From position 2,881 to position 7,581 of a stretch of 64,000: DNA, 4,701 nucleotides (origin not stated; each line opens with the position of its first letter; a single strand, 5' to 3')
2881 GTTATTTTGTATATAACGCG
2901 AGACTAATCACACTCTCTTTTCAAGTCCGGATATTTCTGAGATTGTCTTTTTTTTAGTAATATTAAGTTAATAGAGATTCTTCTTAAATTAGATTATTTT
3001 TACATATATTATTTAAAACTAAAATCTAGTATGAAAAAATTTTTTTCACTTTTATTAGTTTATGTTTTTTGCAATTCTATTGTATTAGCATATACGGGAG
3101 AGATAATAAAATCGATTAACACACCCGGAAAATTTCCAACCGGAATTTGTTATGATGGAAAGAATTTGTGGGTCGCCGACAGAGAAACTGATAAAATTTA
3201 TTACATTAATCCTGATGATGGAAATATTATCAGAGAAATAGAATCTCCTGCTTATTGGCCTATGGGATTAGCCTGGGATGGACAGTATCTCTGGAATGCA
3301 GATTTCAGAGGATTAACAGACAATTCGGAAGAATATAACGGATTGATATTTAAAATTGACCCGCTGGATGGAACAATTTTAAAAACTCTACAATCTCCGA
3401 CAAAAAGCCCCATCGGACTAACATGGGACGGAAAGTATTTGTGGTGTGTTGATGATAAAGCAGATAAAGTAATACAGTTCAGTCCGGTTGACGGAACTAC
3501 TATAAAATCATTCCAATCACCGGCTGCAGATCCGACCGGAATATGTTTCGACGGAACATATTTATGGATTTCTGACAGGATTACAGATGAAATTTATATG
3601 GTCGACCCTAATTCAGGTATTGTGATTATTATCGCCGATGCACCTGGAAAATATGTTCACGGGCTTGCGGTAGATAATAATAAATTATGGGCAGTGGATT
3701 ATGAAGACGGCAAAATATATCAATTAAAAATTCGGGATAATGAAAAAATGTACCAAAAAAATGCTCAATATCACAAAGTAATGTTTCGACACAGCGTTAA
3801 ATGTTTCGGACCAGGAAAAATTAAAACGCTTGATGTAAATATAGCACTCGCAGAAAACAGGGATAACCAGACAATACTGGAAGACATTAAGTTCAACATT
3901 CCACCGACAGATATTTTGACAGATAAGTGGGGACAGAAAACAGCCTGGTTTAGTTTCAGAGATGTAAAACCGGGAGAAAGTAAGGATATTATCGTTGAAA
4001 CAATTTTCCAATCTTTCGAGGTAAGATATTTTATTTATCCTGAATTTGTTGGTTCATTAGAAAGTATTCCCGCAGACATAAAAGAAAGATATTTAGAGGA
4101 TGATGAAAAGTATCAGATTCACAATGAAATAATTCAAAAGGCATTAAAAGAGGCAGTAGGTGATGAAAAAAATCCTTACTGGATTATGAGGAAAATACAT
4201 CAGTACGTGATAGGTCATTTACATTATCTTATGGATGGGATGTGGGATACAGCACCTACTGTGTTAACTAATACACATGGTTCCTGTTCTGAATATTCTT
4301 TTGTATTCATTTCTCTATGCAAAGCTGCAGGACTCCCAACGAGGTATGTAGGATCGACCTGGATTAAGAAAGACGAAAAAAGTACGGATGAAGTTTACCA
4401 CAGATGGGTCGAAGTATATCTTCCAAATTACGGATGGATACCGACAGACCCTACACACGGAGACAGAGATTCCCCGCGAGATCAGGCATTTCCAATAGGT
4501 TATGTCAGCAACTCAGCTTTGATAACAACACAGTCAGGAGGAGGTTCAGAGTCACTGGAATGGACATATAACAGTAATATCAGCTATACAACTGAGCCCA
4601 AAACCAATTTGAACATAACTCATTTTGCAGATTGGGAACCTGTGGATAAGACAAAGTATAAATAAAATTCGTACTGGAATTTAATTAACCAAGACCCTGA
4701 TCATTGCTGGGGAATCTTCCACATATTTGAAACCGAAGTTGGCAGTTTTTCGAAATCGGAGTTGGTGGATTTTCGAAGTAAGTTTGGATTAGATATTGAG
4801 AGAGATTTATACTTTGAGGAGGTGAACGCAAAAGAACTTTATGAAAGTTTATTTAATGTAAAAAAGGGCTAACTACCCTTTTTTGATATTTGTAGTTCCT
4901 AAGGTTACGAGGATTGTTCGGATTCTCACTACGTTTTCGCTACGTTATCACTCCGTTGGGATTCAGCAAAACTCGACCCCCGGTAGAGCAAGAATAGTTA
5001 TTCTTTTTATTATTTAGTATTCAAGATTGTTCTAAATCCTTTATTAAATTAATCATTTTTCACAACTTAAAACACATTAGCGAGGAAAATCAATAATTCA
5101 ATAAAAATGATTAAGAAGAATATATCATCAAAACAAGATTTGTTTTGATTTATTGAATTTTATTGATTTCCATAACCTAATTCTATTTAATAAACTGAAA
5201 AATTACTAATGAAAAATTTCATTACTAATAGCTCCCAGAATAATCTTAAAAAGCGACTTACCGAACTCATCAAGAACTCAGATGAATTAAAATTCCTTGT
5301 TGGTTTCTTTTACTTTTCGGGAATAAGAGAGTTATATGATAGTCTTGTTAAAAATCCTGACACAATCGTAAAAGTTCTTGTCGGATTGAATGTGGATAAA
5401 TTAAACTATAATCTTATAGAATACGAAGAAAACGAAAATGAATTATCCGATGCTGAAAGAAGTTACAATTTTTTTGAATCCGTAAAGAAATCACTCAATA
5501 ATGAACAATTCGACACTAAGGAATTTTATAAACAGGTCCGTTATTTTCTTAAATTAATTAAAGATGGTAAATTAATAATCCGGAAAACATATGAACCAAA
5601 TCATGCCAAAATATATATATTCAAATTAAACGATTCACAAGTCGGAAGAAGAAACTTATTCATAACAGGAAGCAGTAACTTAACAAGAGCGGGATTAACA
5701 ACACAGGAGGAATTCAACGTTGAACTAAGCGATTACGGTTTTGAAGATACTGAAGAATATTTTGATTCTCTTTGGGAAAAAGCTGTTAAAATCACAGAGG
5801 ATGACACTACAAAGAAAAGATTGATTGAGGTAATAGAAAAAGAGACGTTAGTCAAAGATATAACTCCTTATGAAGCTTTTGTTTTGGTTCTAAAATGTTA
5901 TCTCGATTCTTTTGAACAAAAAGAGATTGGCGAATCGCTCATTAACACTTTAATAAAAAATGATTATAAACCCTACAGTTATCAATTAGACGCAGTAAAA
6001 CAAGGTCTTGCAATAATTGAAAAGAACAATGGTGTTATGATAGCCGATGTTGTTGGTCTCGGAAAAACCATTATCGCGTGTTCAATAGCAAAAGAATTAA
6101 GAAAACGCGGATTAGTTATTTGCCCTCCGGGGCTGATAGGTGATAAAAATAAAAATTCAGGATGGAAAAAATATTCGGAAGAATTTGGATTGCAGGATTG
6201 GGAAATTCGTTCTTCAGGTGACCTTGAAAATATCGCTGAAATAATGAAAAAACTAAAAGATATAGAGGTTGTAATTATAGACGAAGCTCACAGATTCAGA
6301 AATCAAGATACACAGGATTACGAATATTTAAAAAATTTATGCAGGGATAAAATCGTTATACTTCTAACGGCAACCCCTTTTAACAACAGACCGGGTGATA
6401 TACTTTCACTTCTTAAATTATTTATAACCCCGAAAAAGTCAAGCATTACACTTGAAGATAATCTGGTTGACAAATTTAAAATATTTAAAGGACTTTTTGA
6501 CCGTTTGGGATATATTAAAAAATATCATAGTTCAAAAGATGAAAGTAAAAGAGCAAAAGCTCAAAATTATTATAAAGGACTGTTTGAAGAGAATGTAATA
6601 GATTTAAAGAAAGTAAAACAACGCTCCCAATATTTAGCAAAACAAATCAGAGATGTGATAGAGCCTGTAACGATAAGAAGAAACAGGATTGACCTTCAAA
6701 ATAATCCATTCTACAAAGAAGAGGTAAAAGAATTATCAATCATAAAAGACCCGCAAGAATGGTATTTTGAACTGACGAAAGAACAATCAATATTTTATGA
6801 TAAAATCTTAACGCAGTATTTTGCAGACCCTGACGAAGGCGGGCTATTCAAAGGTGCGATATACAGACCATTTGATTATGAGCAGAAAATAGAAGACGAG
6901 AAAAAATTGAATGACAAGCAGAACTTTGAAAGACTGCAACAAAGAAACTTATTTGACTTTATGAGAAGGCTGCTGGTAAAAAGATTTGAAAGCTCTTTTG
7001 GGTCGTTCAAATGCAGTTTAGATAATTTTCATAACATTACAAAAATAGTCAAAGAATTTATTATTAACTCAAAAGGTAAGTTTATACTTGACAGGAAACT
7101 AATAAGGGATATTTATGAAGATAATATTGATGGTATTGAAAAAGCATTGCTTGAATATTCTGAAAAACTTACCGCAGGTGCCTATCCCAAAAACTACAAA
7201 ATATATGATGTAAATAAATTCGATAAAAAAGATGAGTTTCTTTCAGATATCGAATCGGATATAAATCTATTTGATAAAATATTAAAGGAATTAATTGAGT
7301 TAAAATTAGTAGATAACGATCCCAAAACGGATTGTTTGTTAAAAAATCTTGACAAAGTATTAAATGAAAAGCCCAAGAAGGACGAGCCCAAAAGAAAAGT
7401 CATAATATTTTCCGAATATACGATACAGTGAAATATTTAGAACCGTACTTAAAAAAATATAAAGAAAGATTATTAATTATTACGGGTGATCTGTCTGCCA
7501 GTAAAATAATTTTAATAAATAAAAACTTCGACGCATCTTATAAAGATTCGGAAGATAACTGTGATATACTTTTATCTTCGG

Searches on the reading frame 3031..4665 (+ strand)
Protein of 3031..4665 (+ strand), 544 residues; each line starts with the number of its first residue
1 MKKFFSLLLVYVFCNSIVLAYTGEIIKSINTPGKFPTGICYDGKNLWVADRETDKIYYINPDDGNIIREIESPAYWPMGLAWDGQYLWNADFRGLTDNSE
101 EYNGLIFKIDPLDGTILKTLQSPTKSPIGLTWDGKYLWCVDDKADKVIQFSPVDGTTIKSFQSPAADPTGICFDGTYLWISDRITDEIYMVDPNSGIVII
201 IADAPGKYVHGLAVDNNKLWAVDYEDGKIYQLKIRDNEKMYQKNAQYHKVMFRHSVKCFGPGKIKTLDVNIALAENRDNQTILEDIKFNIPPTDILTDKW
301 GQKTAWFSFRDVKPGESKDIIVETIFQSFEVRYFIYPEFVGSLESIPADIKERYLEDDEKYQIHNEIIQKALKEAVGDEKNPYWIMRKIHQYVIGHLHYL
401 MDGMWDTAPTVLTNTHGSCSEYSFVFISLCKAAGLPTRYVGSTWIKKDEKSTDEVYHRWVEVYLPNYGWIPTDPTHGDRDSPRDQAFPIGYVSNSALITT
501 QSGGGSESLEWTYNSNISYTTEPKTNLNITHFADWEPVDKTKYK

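Call 45: search_protein_families(library=pfam, max_evalue=0.001, proteins=[window:3031-4665:+])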
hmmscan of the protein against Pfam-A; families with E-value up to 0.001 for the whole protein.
window:3031-4665:+ (544 aa): 5 families
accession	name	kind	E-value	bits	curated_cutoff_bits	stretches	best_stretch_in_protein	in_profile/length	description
PF01841.26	Transglut_core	-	5.1e-20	72.2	23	1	373-474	4-108/108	Transglutaminase-like superfamily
PF21959.2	DUF6923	-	1.2e-06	28.9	27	0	37-119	91-167/234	Repeat of unknown function (DUF6923)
PF24684.1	Vgb_lyase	-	1.2e-06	28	50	1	29-230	92-288/290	Virginiamycin B lyase family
PF08450.18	SGL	-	3.7e-06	27.1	26.3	0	36-85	186-235/246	SMP-30/Gluconolactonase/LRE-like region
PF01436.27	NHL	-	1.3e-05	25.4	20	0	35-52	3-21/28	NHL repeat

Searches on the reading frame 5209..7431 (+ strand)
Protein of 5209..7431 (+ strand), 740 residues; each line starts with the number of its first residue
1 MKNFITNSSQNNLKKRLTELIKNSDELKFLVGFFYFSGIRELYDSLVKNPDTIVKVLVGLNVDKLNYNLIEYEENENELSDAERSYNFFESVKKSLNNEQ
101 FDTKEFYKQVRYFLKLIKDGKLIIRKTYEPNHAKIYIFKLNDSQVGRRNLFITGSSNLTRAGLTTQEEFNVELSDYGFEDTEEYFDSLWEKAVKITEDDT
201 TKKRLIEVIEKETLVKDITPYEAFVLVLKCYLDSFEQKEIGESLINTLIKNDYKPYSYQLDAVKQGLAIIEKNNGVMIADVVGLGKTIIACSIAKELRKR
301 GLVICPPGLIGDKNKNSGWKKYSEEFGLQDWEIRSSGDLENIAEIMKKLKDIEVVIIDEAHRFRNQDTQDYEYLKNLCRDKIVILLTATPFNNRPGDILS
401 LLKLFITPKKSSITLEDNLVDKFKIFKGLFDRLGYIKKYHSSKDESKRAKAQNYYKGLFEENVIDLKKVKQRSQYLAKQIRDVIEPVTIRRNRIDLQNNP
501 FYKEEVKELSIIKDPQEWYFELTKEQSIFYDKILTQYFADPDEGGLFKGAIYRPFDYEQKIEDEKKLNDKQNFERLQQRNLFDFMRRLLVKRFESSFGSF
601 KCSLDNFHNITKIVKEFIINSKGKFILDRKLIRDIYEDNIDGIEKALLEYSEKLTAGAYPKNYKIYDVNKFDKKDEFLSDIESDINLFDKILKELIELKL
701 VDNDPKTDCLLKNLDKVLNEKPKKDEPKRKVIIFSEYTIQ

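Call 45: search_protein_families(library=pfam, max_evalue=0.001, proteins=[window:5209-7431:+])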
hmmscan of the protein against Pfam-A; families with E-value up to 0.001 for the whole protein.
window:5209-7431:+ (740 aa): 8 families
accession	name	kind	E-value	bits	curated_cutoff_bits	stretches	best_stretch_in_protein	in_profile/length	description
PF00176.29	SNF2-rel_dom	-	2.5e-13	50.2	24.9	1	338-528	113-258/290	SNF2-related domain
PF04851.21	ResIII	-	3.6e-13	50.2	22.5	1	253-391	2-163/164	Type III restriction enzyme, res subunit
PF00270.35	DEAD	-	1.1e-08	35.4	26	1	329-391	95-161/167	DEAD/DEAH box helicase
PF13091.12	PLDc_2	-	1.3e-07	32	27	1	63-189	48-132/132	PLD-like domain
PF09565.16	RE_NgoFVII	-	3.4e-07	30.1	23.8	1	113-196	73-156/162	NgoFVII restriction endonuclease N-terminal PLD domain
PF00004.35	AAA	-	9.7e-05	23.3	21.2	1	283-368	8-74/131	ATPase family associated with various cellular activities (AAA)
PF13401.12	AAA_22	-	0.00015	22.5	27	1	282-390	14-124/130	AAA domain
PF09848.15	SLFN-g3_helicase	-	0.00072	19.4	24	0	283-385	11-119/354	Schlafen group 3, DNA/RNA helicase domain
